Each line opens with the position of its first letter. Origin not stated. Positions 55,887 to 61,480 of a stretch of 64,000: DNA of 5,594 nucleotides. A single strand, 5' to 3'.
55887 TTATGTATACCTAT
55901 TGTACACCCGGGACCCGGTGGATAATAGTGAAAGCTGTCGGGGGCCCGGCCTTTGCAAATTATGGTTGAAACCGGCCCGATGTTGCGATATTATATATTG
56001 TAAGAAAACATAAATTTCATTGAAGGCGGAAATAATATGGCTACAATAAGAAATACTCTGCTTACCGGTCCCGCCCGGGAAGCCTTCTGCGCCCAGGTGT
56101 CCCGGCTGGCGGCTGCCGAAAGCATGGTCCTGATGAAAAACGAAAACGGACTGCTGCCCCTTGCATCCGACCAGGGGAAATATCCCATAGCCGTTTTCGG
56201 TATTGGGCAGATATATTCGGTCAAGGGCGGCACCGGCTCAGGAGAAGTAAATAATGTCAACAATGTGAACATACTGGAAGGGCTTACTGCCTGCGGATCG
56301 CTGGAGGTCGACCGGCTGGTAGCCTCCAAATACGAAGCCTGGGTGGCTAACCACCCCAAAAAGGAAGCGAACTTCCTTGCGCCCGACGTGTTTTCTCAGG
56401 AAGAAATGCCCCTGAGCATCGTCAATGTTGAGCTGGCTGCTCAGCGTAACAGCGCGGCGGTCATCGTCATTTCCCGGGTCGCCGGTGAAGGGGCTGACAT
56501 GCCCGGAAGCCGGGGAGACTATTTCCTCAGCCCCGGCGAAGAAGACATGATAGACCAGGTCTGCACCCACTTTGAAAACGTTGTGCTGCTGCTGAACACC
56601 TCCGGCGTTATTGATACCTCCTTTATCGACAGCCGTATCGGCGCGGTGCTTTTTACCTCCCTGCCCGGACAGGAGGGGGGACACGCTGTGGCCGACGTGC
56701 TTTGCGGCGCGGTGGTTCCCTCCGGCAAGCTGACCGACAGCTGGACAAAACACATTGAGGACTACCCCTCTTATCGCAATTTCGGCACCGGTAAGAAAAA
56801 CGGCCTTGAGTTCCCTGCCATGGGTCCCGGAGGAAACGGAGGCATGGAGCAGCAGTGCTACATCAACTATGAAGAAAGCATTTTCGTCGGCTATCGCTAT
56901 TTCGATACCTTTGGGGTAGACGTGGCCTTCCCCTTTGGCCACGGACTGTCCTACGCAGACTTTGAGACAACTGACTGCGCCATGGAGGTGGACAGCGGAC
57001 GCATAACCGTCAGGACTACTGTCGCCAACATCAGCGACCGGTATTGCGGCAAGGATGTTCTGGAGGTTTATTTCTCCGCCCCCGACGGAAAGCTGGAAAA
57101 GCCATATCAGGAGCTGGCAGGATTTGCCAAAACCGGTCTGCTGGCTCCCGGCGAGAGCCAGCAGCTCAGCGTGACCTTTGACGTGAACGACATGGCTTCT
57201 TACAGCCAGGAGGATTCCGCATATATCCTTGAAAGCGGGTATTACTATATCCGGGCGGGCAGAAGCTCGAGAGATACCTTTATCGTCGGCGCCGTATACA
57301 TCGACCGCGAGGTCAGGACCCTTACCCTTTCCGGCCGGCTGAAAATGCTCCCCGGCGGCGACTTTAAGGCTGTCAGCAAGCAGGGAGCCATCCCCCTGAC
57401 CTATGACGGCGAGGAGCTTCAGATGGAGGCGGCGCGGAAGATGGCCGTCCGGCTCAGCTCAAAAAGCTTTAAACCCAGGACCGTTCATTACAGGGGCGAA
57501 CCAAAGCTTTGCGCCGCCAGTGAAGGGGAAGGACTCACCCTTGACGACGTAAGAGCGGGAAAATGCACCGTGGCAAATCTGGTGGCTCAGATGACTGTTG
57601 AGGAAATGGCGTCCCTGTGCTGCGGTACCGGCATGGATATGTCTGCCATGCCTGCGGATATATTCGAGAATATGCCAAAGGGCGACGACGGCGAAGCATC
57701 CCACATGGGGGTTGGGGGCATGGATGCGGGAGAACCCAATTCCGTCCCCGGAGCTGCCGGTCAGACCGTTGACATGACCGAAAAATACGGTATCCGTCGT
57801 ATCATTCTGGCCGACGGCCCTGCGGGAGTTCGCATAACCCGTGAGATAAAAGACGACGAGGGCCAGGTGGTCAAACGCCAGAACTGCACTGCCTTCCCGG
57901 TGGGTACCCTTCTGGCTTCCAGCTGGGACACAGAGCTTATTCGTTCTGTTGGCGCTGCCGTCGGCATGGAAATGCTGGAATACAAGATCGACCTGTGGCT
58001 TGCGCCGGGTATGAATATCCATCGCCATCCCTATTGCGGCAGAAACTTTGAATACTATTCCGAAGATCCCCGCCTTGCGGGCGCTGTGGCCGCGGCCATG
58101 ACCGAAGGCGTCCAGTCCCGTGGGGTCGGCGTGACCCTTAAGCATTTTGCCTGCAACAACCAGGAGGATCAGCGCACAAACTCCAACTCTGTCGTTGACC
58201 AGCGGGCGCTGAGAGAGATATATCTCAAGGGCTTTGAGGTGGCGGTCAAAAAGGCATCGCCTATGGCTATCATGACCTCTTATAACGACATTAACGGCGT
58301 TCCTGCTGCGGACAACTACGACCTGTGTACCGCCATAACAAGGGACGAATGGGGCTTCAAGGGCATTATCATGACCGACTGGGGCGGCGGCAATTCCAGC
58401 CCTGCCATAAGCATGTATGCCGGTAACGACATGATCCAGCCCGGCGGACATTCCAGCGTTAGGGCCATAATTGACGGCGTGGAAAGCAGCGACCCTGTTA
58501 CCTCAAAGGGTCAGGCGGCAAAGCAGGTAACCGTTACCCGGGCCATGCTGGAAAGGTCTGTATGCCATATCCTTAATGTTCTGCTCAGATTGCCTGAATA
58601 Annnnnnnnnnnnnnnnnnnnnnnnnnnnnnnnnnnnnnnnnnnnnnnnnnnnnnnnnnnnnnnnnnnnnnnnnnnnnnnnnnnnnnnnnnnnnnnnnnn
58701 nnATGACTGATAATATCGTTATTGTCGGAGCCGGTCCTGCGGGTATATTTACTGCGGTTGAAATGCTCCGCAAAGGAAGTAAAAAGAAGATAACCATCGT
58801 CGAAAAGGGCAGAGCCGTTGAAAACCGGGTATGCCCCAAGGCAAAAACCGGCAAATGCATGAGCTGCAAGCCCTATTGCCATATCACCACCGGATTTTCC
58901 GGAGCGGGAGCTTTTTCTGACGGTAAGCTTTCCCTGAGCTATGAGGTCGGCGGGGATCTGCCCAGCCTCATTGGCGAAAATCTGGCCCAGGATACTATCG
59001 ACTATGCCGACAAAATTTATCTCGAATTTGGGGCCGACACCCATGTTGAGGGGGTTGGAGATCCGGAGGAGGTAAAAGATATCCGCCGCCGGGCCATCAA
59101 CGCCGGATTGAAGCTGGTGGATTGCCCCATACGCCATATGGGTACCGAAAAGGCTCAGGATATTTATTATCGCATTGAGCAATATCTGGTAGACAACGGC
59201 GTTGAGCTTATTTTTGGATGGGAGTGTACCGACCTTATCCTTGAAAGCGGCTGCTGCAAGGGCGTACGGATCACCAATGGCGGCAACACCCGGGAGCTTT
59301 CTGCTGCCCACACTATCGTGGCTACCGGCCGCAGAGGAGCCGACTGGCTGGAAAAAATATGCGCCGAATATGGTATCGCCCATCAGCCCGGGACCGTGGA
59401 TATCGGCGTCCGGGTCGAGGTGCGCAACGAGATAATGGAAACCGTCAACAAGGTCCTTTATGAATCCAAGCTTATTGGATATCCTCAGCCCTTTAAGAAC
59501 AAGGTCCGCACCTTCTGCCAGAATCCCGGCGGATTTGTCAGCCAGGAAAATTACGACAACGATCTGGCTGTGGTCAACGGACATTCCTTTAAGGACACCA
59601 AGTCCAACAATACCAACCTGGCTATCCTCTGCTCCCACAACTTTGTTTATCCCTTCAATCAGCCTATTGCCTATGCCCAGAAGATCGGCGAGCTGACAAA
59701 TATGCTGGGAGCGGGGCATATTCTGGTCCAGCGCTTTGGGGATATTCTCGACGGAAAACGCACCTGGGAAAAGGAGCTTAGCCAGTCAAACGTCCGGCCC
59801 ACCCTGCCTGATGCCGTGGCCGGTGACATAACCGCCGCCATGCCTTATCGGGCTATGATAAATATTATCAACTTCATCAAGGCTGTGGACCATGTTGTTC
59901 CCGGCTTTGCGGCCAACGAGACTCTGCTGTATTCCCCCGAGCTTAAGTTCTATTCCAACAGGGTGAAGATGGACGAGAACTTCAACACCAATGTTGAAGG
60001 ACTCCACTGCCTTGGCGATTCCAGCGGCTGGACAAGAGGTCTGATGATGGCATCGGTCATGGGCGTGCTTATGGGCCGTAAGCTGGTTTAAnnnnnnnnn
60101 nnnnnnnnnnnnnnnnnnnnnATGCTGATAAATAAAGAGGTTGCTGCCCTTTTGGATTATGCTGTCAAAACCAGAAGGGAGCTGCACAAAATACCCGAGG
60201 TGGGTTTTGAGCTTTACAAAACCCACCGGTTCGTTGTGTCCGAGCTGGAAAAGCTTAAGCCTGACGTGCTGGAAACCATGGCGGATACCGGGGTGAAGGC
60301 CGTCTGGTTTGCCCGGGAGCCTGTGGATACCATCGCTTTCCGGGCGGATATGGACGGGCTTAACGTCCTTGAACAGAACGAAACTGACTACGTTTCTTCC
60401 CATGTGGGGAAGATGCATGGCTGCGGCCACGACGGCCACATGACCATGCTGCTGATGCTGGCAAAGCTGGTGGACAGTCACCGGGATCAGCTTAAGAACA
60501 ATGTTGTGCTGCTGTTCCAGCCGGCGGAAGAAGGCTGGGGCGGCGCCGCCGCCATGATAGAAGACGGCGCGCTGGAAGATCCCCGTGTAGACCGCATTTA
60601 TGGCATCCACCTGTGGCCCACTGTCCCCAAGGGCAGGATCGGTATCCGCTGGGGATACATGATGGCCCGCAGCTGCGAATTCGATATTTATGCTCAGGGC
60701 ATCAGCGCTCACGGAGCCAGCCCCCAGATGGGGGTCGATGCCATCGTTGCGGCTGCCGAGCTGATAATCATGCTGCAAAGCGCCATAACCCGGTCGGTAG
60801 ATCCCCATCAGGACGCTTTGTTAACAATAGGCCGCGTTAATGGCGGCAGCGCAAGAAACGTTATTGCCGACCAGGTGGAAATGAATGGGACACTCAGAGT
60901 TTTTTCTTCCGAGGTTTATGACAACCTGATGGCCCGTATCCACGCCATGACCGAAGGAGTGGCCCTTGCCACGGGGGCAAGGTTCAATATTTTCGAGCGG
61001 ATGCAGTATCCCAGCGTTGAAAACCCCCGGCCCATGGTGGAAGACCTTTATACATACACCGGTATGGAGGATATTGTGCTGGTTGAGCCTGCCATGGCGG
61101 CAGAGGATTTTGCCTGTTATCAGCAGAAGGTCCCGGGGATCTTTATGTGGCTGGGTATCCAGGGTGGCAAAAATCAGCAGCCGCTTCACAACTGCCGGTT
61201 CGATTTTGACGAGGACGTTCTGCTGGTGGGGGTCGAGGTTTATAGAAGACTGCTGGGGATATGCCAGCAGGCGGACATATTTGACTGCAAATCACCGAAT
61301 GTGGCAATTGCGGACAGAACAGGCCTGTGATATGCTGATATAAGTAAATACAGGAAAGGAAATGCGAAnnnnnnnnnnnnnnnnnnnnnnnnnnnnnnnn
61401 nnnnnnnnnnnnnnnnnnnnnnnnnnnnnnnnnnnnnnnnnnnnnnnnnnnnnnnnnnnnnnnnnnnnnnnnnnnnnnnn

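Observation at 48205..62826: Dispersed paralogous family of beta-helix proteins without signal peptides, carrying Met/Gly/Pro cassettes; three members within 15 kb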

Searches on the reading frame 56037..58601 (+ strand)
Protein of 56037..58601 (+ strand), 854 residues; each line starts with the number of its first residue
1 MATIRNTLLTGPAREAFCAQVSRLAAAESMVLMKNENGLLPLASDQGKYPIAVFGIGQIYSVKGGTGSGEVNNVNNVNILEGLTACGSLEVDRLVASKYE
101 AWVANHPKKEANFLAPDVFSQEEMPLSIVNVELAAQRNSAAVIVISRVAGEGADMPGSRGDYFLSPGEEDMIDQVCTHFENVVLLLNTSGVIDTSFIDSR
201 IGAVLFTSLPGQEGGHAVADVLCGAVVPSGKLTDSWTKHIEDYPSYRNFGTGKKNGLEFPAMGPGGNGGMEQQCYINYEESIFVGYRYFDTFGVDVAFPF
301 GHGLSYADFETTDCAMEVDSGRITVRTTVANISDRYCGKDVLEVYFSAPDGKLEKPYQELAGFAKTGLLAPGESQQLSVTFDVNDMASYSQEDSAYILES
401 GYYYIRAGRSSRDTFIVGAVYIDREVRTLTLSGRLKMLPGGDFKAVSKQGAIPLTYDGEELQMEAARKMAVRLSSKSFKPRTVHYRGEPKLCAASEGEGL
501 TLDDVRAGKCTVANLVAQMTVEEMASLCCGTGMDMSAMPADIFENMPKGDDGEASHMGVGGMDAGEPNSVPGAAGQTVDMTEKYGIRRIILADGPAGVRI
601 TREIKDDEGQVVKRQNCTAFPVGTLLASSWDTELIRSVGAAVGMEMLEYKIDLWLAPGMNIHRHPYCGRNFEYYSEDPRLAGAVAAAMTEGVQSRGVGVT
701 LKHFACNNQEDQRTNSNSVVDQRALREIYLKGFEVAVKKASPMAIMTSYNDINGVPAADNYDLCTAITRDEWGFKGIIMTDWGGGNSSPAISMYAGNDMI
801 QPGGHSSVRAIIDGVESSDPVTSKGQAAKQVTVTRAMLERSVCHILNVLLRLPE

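Call 62: search_protein_families(library=pfam, proteins=[window:56037-58601:+], max_evalue=0.001)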
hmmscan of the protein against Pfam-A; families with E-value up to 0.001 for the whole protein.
window:56037-58601:+ (854 aa): 3 families
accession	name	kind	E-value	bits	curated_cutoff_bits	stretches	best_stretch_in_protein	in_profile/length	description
PF00933.27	Glyco_hydro_3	-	1.4e-36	126.9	27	1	586-784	51-254/316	Glycosyl hydrolase family 3 N terminal domain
PF01915.27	Glyco_hydro_3_C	-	2e-35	123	31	1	30-286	1-200/200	Glycosyl hydrolase family 3 C-terminal domain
PF14310.12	Fn3-like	-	2.9e-15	56.6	25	1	341-411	2-71/71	Fibronectin type III-like domain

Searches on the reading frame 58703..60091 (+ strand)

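Call 62: search_protein_families(library=pfam, proteins=[window:58703-60091:+], max_evalue=0.001)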
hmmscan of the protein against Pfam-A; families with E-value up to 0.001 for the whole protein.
window:58703-60091:+ (462 aa): 8 families
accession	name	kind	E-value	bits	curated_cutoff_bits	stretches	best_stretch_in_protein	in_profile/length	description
PF07992.20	Pyr_redox_2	-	5.3e-11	42.9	26.1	1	4-49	2-45/291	Pyridine nucleotide-disulphide oxidoreductase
PF21688.3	FAD-depend_C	-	8.1e-11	42.9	27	1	265-413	43-194/197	FAD-dependent protein, C-terminal domain-like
PF00890.30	FAD_binding_2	-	3.1e-10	40.3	20.4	1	150-222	140-215/414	FAD binding domain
PF01266.30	DAO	-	3.6e-06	27.2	27.9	0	5-37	2-32/353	FAD dependent oxidoreductase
PF03486.20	HI0933_like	-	1.2e-05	25.3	50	1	4-43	2-39/244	HI0933-like protein Rossmann domain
PF13738.12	Pyr_redox_3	-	0.00011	22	30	1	6-40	1-34/305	Pyridine nucleotide-disulphide oxidoreductase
PF01134.28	GIDA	-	0.00014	21.5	22.1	0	5-51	2-47/391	Glucose inhibited division protein A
PF12831.13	FAD_oxidored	-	0.00022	21.1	27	0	5-36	2-31/416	FAD dependent oxidoreductase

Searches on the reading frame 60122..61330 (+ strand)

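Call 62: search_protein_families(library=pfam, proteins=[window:60122-61330:+], max_evalue=0.001)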
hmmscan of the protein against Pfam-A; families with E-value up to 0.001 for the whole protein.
window:60122-61330:+ (402 aa): 2 families
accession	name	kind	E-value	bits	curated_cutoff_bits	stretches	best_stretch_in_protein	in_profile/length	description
PF01546.33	Peptidase_M20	-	3.4e-40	138.6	24.6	1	72-378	1-204/206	Peptidase family M20/M25/M40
PF07687.19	M20_dimer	-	3.8e-10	40.1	21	1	185-277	7-99/107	Peptidase dimerisation domain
